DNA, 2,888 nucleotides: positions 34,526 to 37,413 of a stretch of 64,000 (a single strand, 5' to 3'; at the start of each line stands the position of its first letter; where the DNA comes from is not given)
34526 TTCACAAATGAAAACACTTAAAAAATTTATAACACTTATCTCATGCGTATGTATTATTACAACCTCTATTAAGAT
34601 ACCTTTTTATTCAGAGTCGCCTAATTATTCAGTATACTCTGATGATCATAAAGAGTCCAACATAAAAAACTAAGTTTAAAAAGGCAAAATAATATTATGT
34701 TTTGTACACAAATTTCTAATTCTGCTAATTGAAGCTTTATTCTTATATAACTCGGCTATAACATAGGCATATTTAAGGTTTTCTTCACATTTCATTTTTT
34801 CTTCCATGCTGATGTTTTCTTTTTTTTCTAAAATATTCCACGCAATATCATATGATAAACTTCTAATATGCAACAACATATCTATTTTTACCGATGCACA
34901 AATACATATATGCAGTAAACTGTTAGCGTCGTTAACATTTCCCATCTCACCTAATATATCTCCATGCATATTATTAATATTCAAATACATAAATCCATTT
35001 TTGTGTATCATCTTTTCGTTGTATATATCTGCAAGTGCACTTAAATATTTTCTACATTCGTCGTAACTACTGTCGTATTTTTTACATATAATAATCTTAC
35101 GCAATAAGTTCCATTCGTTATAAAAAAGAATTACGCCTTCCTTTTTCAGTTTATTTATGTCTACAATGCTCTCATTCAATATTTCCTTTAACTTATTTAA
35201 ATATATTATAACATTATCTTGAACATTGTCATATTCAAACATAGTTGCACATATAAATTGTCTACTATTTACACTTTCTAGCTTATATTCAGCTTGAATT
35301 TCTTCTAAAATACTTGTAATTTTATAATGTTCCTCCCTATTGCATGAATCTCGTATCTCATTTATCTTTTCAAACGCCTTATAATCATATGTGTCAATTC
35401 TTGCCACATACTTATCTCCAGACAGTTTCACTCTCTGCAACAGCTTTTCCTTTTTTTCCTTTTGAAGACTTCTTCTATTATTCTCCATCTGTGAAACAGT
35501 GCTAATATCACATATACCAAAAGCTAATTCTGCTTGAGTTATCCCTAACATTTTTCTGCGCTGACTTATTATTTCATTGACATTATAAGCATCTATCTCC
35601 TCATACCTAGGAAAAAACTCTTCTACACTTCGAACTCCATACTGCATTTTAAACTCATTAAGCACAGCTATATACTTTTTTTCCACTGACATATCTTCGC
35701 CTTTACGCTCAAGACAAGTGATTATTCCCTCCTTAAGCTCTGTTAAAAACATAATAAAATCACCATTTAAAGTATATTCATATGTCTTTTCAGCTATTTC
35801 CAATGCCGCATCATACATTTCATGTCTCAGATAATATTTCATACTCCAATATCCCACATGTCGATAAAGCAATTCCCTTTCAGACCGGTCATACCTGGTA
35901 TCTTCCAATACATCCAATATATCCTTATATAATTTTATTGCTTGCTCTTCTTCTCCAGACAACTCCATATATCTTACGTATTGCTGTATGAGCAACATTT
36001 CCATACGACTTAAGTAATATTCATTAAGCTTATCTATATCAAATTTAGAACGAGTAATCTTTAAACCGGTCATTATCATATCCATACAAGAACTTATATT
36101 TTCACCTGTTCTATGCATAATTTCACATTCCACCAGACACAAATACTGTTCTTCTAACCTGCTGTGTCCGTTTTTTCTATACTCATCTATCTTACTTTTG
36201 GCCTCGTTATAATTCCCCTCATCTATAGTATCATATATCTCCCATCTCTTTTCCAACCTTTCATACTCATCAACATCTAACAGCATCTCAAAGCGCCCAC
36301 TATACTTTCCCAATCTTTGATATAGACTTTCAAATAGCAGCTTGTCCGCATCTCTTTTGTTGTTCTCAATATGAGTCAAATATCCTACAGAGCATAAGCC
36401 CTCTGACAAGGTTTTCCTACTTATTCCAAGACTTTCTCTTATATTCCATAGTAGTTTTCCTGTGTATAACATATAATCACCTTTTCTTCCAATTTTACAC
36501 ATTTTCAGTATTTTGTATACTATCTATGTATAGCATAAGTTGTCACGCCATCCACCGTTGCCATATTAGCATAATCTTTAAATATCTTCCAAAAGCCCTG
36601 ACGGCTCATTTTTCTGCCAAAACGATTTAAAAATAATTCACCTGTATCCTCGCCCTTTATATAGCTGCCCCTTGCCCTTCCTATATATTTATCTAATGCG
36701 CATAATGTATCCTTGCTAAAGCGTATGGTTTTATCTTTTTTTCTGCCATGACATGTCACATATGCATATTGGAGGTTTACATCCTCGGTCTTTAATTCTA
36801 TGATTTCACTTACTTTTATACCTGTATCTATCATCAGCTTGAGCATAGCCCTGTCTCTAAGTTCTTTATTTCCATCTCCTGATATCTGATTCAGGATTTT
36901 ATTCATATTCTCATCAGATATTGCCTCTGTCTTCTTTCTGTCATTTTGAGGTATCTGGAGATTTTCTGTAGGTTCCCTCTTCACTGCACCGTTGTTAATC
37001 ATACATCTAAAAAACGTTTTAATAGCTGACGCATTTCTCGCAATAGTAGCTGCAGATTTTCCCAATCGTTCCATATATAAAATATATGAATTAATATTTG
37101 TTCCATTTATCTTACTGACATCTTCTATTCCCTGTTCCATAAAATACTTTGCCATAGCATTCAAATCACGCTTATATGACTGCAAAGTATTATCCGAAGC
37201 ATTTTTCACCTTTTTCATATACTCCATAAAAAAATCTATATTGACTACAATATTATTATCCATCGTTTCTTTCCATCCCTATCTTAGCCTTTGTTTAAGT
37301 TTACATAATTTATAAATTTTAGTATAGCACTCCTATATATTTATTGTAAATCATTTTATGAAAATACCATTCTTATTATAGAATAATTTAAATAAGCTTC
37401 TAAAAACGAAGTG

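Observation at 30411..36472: Candidate undescribed peptide-sensing cassette: RRNPP-like regulator and exported mini-peptide linked to a LanFEG-like ABC-2 operon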

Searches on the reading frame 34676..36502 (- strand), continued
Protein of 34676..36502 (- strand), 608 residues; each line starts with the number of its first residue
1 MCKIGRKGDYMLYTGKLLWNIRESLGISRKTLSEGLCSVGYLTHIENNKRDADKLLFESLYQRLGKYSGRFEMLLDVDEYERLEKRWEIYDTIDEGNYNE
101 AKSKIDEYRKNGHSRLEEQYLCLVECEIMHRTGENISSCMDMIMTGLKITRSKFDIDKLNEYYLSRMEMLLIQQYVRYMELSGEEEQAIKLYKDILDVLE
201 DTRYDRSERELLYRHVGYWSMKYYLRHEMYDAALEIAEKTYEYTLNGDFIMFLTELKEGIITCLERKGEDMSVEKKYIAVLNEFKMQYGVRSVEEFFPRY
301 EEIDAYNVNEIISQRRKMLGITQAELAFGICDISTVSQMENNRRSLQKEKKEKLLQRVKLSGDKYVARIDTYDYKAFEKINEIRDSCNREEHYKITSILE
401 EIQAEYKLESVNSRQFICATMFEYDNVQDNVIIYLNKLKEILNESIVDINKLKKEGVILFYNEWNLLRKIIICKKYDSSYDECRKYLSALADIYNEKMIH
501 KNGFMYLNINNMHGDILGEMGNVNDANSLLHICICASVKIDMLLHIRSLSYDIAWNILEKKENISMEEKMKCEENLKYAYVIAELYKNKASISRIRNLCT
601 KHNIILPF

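Call 66: list_cluster_members(proteins=[P0062, P0063, P0067, P0068, P0069, P0071, P0075, P0090, P0117, P0182])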
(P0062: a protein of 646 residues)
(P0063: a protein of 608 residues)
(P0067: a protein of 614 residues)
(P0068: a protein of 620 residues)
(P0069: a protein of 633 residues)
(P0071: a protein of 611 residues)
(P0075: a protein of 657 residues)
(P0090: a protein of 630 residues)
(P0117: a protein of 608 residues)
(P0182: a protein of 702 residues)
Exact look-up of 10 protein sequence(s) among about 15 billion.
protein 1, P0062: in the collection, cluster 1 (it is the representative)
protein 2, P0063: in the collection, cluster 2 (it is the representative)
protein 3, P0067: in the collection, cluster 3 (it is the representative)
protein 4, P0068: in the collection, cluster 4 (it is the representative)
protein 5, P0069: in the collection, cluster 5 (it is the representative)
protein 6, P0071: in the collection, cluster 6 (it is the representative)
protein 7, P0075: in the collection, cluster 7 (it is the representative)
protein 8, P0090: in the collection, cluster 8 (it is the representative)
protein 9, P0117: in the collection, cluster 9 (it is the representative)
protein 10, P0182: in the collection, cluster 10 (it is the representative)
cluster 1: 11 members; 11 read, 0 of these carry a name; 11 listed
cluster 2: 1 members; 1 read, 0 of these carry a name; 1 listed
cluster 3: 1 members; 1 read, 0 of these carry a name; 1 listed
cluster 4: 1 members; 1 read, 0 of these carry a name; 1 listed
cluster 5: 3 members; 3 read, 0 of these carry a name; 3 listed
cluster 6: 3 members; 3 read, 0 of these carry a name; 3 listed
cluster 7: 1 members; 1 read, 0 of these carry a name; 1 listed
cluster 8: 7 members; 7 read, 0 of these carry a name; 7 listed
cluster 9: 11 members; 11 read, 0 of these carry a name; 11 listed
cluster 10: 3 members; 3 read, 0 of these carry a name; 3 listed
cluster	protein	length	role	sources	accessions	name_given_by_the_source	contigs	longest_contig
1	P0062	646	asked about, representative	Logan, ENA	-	-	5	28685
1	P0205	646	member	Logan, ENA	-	-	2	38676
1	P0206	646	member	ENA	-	-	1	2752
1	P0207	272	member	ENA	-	-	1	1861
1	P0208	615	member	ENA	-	-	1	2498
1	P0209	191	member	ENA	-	-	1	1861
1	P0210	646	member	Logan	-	-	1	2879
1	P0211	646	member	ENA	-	-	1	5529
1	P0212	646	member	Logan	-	-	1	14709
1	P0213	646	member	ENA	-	-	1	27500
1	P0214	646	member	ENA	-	-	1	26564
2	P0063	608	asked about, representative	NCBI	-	-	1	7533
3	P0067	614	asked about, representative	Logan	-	-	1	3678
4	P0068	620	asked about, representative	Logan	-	-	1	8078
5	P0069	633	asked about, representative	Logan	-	-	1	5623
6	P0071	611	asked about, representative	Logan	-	-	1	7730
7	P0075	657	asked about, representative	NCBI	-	-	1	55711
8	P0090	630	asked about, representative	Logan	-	-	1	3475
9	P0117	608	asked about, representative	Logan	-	-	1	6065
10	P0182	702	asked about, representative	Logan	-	-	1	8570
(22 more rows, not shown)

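Call 75: search_protein_families(library=padloc, proteins=[window:34676-36502:-], max_evalue=0.01)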
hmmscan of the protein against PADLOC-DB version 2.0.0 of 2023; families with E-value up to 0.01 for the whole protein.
window:34676-36502:- (608 aa): 1 family
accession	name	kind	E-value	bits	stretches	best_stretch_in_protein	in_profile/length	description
PDLC02926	HTH_VI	-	7e-07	27.4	1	15-58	3-47/92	-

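Call 78: search_dna_similar(query=window:34676-36502:-, collection=plasmids, mode=protein, max_evalue=0.00001, max_rows=20)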
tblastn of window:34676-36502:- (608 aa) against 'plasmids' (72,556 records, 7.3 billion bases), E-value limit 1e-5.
No match.

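Call 79: search_dna_similar(query=window:34676-36502:-, collection=phages, mode=protein, max_evalue=0.00001, max_rows=20)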
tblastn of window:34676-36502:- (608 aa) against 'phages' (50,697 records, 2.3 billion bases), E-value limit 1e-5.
Records with a match: 2; places in all: 2; records where one place covers at least 80% of the query: 1.
Best place of each record, by identity: <60% 2.
By first word of the organism name: Bacteriophage 2.
By host as written in the record: - 2.
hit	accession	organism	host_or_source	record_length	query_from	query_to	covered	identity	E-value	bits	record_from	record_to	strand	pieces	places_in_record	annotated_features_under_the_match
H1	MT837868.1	Bacteriophage sp.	human fecal samples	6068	15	597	96%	21.1%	3e-10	69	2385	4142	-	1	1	record has no annotation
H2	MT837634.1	Bacteriophage sp.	human fecal samples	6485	15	201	31%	24.6%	5e-6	56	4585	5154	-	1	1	record has no annotation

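Call 99: find_related_loci(query=A1, collection=viral_contigs, flank=5000)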
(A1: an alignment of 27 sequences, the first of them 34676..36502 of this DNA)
Query A1 (608 aa) in viral_contigs; peptide patterns used: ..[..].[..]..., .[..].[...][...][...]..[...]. (x = any residue, [..] = any of these).
52 stretches matched a pattern, but none encodes a relative of the query by tblastn (E <= 1e-3).

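Call 100: search_protein_families(library=pfam, proteins=[P0062, P0063, P0067, P0075, P0090, P0117, P0150, P0182, P0204], max_evalue=0.01)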
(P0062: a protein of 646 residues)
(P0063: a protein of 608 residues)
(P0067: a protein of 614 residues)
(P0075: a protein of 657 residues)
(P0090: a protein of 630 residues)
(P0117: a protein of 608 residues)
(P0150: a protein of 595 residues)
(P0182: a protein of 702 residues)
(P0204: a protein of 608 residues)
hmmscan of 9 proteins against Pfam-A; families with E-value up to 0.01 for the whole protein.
P0062 (646 aa): 6 families
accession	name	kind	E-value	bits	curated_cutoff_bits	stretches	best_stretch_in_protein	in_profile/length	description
PF13181.12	TPR_8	-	2.9e-05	24.3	25.7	1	550-578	4-32/34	Tetratricopeptide repeat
PF13428.12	TPR_14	-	3.9e-05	24.4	23.5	0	549-580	3-34/44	Tetratricopeptide repeat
PF13424.12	TPR_12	-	0.00011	22.8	30.1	0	512-577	10-75/77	Tetratricopeptide repeat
PF13174.12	TPR_6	-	0.002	19.1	26.3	0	552-575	5-28/33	Tetratricopeptide repeat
PF17874.7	TPR_MalT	-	0.0093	15.7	45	0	512-578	87-153/336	MalT-like TPR region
PF07719.23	TPR_2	-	0.0097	16.4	27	0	551-577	5-31/34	Tetratricopeptide repeat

P0063 (608 aa): 5 families
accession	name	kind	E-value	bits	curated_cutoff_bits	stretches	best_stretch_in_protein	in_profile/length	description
PF01381.28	HTH_3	-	2.2e-10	40.8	23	1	2-53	2-54/55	Helix-turn-helix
PF13176.12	TPR_7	-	0.00034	20.9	27.9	0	203-224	3-24/36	Tetratricopeptide repeat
PF07719.23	TPR_2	-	0.00053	20.4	27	0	200-226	2-28/34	Tetratricopeptide repeat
PF13428.12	TPR_14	-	0.0026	18.7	23.5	0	199-226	1-28/44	Tetratricopeptide repeat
PF13181.12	TPR_8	-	0.0033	17.9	25.7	0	497-522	3-28/34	Tetratricopeptide repeat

P0067 (614 aa): 4 families
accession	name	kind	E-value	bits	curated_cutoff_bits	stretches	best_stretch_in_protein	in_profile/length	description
PF01381.28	HTH_3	-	3.8e-08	33.7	23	1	305-353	1-50/55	Helix-turn-helix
PF13560.12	HTH_31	-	0.00023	21.8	27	0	306-356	7-59/64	Helix-turn-helix domain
PF13374.12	TPR_10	-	0.00034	21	27.5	0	511-534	8-31/42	Tetratricopeptide repeat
PF07719.23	TPR_2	-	0.0056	17.2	27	0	215-237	8-30/34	Tetratricopeptide repeat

P0075 (657 aa): 1 family
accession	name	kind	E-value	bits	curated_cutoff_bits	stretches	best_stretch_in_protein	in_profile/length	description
PF12895.13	ANAPC3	-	0.00041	21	27.2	1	210-258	25-62/82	Anaphase-promoting complex, cyclosome, subunit 3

P0090 (630 aa): 4 families
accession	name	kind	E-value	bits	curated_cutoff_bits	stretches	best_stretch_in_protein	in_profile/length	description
PF01381.28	HTH_3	-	4.3e-06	27.1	23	0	23-72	4-54/55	Helix-turn-helix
PF13424.12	TPR_12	-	0.00067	20.2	30.1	0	533-602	2-73/77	Tetratricopeptide repeat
PF18768.7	RNPP_C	-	0.00094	19.2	26.5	1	476-602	67-190/213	RNPP family C-terminal domain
PF13374.12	TPR_10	-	0.0011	19.3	27.5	1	535-563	4-32/42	Tetratricopeptide repeat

P0117 (608 aa): 9 families
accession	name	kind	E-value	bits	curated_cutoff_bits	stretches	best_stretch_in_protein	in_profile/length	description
PF01381.28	HTH_3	-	1.8e-16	60.4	23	2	313-360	1-49/55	Helix-turn-helix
PF13560.12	HTH_31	-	1.6e-14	54.3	27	2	5-56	2-55/64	Helix-turn-helix domain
PF12844.13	HTH_19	-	1e-06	29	30.2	1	311-365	2-57/64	Helix-turn-helix domain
PF13174.12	TPR_6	-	9.2e-06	26.4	26.3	0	167-192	3-28/33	Tetratricopeptide repeat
PF13412.12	HTH_24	-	0.001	19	21.9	0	8-25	8-25/48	Winged helix-turn-helix DNA-binding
PF07719.23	TPR_2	-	0.0022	18.4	27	0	467-496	3-32/34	Tetratricopeptide repeat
PF14559.12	TPR_19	-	0.0025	18.5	25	0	175-234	2-50/68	Tetratricopeptide repeat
PF13428.12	TPR_14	-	0.0062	17.6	23.5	0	472-498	8-34/44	Tetratricopeptide repeat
PF13176.12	TPR_7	-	0.009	16.5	27.9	0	476-496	10-30/36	Tetratricopeptide repeat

P0150 (595 aa): 2 families
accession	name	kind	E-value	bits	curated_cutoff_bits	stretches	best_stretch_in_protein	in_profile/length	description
PF01381.28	HTH_3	-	6.3e-08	33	23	1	308-357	1-51/55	Helix-turn-helix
PF12844.13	HTH_19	-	0.0013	19.1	30.2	0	308-350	4-47/64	Helix-turn-helix domain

P0182 (702 aa): 6 families
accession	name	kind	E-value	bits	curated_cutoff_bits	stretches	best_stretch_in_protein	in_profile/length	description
PF01381.28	HTH_3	-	1.3e-07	32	23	1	400-445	3-49/55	Helix-turn-helix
PF13374.12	TPR_10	-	2.8e-05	24.4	27.5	0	552-578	4-30/42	Tetratricopeptide repeat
PF13424.12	TPR_12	-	0.00018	22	30.1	1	550-623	3-73/77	Tetratricopeptide repeat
PF13428.12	TPR_14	-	0.00024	21.9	23.5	0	555-586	6-37/44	Tetratricopeptide repeat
PF00515.34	TPR_1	-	0.00027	21.1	27.8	0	607-623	13-29/34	Tetratricopeptide repeat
PF18768.7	RNPP_C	-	0.0023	17.9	26.5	1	499-651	35-177/213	RNPP family C-terminal domain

P0204 (608 aa): 10 families
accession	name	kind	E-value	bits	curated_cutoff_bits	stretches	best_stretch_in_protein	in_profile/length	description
PF01381.28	HTH_3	-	1.4e-19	70.3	23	2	314-361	1-49/55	Helix-turn-helix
PF13560.12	HTH_31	-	6.3e-12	46.1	27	1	313-358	5-52/64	Helix-turn-helix domain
PF13374.12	TPR_10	-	2.9e-06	27.6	27.5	0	472-500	6-34/42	Tetratricopeptide repeat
PF12844.13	HTH_19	-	3.2e-05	24.2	30.2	1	312-367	2-57/64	Helix-turn-helix domain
PF17874.7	TPR_MalT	-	7.6e-05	22.6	45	0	162-239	73-151/336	MalT-like TPR region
PF07719.23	TPR_2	-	9.3e-05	22.7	27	0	470-498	3-31/34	Tetratricopeptide repeat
PF13174.12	TPR_6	-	0.00022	22.1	26.3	0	214-234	4-24/33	Tetratricopeptide repeat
PF13428.12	TPR_14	-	0.00029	21.7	23.5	0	471-501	4-34/44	Tetratricopeptide repeat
PF13424.12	TPR_12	-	0.0005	20.6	30.1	0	469-501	4-36/77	Tetratricopeptide repeat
PF01535.26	PPR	-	0.0054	17.3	25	0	391-405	13-27/31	PPR repeat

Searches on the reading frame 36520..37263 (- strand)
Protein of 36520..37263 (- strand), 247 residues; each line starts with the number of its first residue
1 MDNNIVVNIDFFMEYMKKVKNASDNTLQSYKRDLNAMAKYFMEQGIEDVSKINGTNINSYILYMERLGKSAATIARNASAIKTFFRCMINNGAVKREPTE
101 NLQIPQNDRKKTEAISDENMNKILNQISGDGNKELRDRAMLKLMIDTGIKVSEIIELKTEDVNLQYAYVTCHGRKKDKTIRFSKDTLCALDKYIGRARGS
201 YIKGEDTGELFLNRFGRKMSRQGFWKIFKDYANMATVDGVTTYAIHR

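Call 6: search_protein_families(library=pfam, proteins=[window:36520-37263:-], max_evalue=0.1)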
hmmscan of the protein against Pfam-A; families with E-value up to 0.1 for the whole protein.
window:36520-37263:- (247 aa): 4 families
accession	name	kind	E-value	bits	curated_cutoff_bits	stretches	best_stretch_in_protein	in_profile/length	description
PF00589.27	Phage_integrase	-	5.8e-17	62.4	27.1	1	116-238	4-124/172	Phage integrase family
PF02899.23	Phage_int_SAM_1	-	8.2e-16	58.5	22.3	1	9-89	1-80/83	Phage integrase, N-terminal SAM-like domain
PF13102.12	Phage_int_SAM_5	-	1.8e-08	35.1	22.3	1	9-101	3-95/98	Phage integrase SAM-like domain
PF13495.12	Phage_int_SAM_4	-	8.4e-06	26.5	27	1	12-88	5-78/85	Phage integrase, N-terminal SAM-like domain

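Call 7: search_protein_families(library=ncbifam, proteins=[window:36520-37263:-], max_evalue=0.1)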
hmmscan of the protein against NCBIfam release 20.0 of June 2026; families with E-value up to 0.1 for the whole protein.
window:36520-37263:- (247 aa): 13 families
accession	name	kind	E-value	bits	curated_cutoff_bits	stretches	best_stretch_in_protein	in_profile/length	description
TIGR02225.1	recomb_XerD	equivalog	4.5e-54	183.7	329.6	1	12-238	3-230/290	site-specific tyrosine recombinase XerD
NF001399.0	PRK00283.1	subfamily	2.7e-51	174.6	279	1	7-238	7-238/300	tyrosine recombinase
TIGR02224.1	recomb_XerC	equivalog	6.2e-42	144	335.15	1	12-237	3-232/295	tyrosine recombinase XerC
NF040815.2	recomb_XerA_Arch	equivalog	4.1e-34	118.3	220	1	12-241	3-214/263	site-specific tyrosine recombinase/integron integrase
NF002331.0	PRK01287.1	subfamily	4.3e-23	81.9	371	1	16-234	36-263/365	site-specific tyrosine recombinase XerC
NF003462.0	PRK05084.1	equivalog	4.8e-14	51.9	267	1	133-231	194-295/360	tyrosine recombinase XerS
NF002685.0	PRK02436.1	equivalog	4.2e-11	43.2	178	1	14-243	7-208/245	site-specific tyrosine recombinase XerD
TIGR02249.1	integrase_gron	subfamily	3.3e-10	39.8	265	1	19-203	11-186/315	integron integrase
NF007370.0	PRK09870.1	subfamily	1.1e-08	35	221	1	106-235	4-132/200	tyrosine-type DNA invertase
NF007371.0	PRK09871.1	subfamily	5.9e-06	26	222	1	126-236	17-128/198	tyrosine-type DNA invertase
NF011946.0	PRK15417.1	equivalog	3.6e-05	23.1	435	1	23-229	30-231/337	integron integrase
NF040693.1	recomb_GmtY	equivalog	0.028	13.6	340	1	100-165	178-248/441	gamma-mobile-trio recombinase GmtY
NF041200.1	mob_BfmA_Nterm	domain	0.035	14.3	24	0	15-47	10-42/81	BfmA/BtgA family mobilization protein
